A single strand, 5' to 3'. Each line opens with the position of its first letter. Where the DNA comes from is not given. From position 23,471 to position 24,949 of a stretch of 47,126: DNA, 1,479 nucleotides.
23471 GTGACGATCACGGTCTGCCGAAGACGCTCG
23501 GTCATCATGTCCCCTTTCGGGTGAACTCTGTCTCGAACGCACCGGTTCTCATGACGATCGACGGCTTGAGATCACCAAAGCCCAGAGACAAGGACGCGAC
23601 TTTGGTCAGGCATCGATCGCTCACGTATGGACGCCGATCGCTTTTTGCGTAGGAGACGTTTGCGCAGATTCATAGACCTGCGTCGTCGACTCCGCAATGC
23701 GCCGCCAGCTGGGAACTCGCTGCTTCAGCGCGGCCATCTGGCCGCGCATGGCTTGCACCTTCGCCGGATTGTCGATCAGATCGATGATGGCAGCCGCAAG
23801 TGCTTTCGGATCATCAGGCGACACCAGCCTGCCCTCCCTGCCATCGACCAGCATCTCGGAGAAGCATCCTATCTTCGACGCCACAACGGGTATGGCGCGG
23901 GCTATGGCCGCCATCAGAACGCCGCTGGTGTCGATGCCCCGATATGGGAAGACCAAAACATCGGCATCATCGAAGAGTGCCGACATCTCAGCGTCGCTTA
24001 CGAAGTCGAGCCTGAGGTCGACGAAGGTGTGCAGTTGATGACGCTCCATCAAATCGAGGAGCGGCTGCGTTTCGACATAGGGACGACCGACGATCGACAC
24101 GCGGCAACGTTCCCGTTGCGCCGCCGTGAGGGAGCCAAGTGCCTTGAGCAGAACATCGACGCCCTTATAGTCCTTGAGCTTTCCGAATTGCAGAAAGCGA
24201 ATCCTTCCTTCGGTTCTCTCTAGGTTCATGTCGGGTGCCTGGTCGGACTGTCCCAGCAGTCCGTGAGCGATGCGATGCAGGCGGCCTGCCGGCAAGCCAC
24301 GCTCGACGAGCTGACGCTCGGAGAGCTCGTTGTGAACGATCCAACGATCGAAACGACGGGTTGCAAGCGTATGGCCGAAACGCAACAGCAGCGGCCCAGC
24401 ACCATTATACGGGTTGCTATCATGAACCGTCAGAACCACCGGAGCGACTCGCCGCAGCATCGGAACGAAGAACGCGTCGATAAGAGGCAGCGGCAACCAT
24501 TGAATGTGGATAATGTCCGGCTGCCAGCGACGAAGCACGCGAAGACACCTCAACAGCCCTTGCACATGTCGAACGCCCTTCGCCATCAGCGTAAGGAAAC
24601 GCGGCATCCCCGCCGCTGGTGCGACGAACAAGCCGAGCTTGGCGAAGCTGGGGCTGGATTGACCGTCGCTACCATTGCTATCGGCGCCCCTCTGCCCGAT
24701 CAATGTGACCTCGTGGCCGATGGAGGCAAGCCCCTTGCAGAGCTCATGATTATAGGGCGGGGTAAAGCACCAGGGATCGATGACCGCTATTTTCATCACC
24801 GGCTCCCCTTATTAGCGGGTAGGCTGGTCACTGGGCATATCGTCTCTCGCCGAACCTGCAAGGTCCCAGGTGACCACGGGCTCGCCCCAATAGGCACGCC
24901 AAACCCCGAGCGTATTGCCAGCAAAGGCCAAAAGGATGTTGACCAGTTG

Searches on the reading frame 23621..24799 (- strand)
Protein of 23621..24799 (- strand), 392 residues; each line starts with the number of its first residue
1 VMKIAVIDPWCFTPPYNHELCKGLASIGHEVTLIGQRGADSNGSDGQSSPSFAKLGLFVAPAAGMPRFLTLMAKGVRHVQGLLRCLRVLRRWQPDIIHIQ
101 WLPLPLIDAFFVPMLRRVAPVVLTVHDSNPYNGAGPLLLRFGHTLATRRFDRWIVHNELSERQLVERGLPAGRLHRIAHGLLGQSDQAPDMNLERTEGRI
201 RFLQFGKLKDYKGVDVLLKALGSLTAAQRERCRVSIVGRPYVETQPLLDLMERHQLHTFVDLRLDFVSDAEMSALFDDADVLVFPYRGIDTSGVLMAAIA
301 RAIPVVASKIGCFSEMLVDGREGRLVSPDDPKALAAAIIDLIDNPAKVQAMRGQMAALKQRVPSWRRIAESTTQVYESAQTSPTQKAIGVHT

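Call 67: search_protein_families(library=pfam, proteins=[window:23621-24799:-], max_evalue=0.00001)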
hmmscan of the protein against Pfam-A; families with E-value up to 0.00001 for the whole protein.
window:23621-24799:- (392 aa): 5 families
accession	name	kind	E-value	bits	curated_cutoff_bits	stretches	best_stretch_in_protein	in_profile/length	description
PF13692.12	Glyco_trans_1_4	-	6e-23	82.1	27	1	201-344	3-142/142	Glycosyl transferases group 1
PF00534.26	Glycos_transf_1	-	8.6e-20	71.4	26.4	1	196-351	12-165/172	Glycosyl transferases group 1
PF13579.12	Glyco_trans_4_4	-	1.4e-16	61.6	29.7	1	16-178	6-156/158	Glycosyl transferase 4-like domain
PF13439.12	Glyco_transf_4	-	5.4e-16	59.5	28.5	1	16-180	7-165/170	Glycosyltransferase Family 4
PF20706.3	GT4-conflict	-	1.7e-09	37.6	26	1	172-370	172-383/385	Family 4 Glycosyltransferase in conflict systems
